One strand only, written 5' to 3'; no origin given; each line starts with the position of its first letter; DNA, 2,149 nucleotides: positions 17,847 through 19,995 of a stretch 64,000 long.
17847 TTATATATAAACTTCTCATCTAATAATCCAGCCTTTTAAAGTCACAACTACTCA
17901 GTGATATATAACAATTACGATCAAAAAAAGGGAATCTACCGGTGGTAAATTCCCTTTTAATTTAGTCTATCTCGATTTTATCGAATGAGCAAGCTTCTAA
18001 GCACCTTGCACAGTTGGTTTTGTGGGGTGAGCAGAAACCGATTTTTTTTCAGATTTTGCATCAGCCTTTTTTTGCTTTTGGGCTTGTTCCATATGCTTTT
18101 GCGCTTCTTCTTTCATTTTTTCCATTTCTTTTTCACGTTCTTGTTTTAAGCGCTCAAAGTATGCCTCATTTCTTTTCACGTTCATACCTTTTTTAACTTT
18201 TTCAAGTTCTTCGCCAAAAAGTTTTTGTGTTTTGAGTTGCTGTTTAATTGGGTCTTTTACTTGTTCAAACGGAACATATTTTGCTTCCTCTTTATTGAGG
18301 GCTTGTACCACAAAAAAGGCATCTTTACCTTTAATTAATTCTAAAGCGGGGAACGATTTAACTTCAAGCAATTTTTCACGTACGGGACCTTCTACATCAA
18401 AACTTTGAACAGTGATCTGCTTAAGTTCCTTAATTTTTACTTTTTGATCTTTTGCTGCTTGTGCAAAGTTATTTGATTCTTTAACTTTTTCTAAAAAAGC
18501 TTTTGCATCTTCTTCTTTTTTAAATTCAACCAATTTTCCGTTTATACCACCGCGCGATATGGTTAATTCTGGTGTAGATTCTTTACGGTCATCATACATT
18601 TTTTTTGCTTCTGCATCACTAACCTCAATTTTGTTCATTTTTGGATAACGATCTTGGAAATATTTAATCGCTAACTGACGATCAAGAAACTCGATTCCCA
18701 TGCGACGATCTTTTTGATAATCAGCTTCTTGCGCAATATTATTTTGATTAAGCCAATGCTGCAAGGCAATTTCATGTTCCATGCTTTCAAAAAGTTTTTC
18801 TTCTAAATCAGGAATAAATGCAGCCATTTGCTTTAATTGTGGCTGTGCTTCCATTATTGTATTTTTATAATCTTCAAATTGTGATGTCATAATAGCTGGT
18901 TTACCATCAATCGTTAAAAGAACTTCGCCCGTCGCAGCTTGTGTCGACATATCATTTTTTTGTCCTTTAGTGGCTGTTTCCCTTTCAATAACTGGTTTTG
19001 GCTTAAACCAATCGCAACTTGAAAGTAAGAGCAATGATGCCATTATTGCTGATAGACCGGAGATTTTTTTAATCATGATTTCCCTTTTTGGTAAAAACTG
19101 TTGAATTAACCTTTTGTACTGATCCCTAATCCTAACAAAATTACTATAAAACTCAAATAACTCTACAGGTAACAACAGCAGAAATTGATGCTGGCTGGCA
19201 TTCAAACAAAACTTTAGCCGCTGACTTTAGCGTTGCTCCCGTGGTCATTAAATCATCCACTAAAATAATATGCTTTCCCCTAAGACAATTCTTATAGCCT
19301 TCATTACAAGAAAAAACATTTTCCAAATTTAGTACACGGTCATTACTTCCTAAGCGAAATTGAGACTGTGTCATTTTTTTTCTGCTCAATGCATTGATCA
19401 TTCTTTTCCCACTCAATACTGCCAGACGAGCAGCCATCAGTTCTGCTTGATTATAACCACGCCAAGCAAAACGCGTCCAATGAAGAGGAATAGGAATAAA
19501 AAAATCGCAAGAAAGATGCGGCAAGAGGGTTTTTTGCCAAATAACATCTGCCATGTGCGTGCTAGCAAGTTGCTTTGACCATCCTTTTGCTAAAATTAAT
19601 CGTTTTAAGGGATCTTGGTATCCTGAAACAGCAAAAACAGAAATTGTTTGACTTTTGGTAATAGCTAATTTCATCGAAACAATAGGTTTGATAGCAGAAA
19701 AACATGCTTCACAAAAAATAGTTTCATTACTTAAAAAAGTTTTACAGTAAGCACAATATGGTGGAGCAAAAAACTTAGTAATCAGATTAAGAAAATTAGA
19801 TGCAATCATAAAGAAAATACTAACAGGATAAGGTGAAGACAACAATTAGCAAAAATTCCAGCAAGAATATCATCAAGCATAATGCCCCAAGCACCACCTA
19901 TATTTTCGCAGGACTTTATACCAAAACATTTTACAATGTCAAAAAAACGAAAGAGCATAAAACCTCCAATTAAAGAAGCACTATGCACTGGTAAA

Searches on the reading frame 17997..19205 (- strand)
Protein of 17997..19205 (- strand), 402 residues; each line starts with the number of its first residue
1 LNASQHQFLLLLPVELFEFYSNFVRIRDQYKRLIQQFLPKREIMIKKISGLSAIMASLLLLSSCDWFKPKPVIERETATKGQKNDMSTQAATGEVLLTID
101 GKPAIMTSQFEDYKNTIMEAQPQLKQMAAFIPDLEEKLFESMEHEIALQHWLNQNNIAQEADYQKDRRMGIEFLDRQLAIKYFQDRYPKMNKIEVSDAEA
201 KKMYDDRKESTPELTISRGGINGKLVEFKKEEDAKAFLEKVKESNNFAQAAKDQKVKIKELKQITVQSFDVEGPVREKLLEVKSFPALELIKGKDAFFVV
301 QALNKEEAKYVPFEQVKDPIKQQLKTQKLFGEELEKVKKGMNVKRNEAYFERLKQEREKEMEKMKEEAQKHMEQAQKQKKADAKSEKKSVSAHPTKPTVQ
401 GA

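Call 54: search_protein_families(library=pfam, proteins=[window:17997-19205:-], max_evalue=0.01)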
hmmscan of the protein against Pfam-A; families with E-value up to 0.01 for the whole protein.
window:17997-19205:- (402 aa): 1 family
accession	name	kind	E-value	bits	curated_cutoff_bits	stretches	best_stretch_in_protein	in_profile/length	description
PF13145.12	Rotamase_2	-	1.5e-05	26.2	27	1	195-318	1-121/121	PPIC-type PPIASE domain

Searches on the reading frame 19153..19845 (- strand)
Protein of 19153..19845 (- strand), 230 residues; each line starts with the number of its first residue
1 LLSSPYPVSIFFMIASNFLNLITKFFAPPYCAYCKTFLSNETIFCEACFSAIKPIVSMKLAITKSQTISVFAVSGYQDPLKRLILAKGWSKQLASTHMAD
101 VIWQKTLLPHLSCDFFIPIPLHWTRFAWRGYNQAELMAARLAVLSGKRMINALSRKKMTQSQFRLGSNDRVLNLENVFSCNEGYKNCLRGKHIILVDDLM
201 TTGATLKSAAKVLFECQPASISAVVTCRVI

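Call 54: search_protein_families(library=pfam, proteins=[window:19153-19845:-], max_evalue=0.01)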
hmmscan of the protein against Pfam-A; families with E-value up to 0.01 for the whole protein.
window:19153-19845:- (230 aa): 3 families
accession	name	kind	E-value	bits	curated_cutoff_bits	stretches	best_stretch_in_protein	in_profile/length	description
PF00156.33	Pribosyltran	-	4e-08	33.2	26.3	1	188-228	85-125/158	Phosphoribosyl transferase domain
PF18912.6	DZR_2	-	0.00043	20.5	27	1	24-55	3-34/56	Double zinc ribbon domain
PF15609.12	PRTase_2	-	0.0069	16.4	28.8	0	186-225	115-154/188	Phosphoribosyl transferase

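Call 69: search_protein_families(library=ncbifam, proteins=[window:19153-19845:-], max_evalue=0.1)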
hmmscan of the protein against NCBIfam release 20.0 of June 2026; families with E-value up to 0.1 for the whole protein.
window:19153-19845:- (230 aa): 29 families (the best 25 are shown)
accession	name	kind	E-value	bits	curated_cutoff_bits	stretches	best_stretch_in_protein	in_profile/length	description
TIGR00201.1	comF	subfamily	1.6e-26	93.5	233.55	1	31-227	1-189/190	ComF family protein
NF008616.0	PRK11595.1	equivalog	2.8e-22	79.3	304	1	31-229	23-226/227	DNA utilization protein GntX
TIGR01203.1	HGPRTase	equivalog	0.00026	20.8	150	1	186-224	81-119/167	hypoxanthine phosphoribosyltransferase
NF002320.0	PRK01259.1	subfamily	0.00028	20.4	297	1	189-229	213-253/316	ribose-phosphate diphosphokinase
TIGR01251.1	ribP_PPkin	subfamily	0.00029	19.9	113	1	189-227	209-247/309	ribose-phosphate diphosphokinase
NF005592.0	PRK07322.1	subfamily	0.00057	19.3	143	1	186-224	116-153/180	adenine phosphoribosyltransferase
NF002095.0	PRK00934.1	equivalog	0.00067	18.9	296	1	188-225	203-240/287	ribose-phosphate diphosphokinase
NF003545.0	PRK05205.1-1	equivalog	0.00068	19.1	140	1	189-225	88-125/171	bifunctional pyr operon transcriptional regulator/uracil phosphoribosyltransferase PyrR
NF002686.0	PRK02458.1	equivalog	0.00081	18.9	506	1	181-224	208-252/323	ribose-phosphate diphosphokinase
NF002634.0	PRK02304.1-3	equivalog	0.00096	18.9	170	1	187-216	115-144/182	adenine phosphoribosyltransferase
TIGR01743.1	purR_Bsub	equivalog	0.0013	17.8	258.7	0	189-217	193-221/268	pur operon repressor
TIGR00336.1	pyrE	equivalog_domain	0.002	17.9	106.8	1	187-217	105-135/173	orotate phosphoribosyltransferase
NF003549.0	PRK05205.1-5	equivalog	0.002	17.6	138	1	129-217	43-126/182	bifunctional pyr operon transcriptional regulator/uracil phosphoribosyltransferase PyrR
NF004689.0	PRK06031.1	equivalog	0.0022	17.3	175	1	187-222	151-186/233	phosphoribosyltransferase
NF002636.0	PRK02304.1-5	equivalog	0.0025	17.3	125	1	189-223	116-150/176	adenine phosphoribosyltransferase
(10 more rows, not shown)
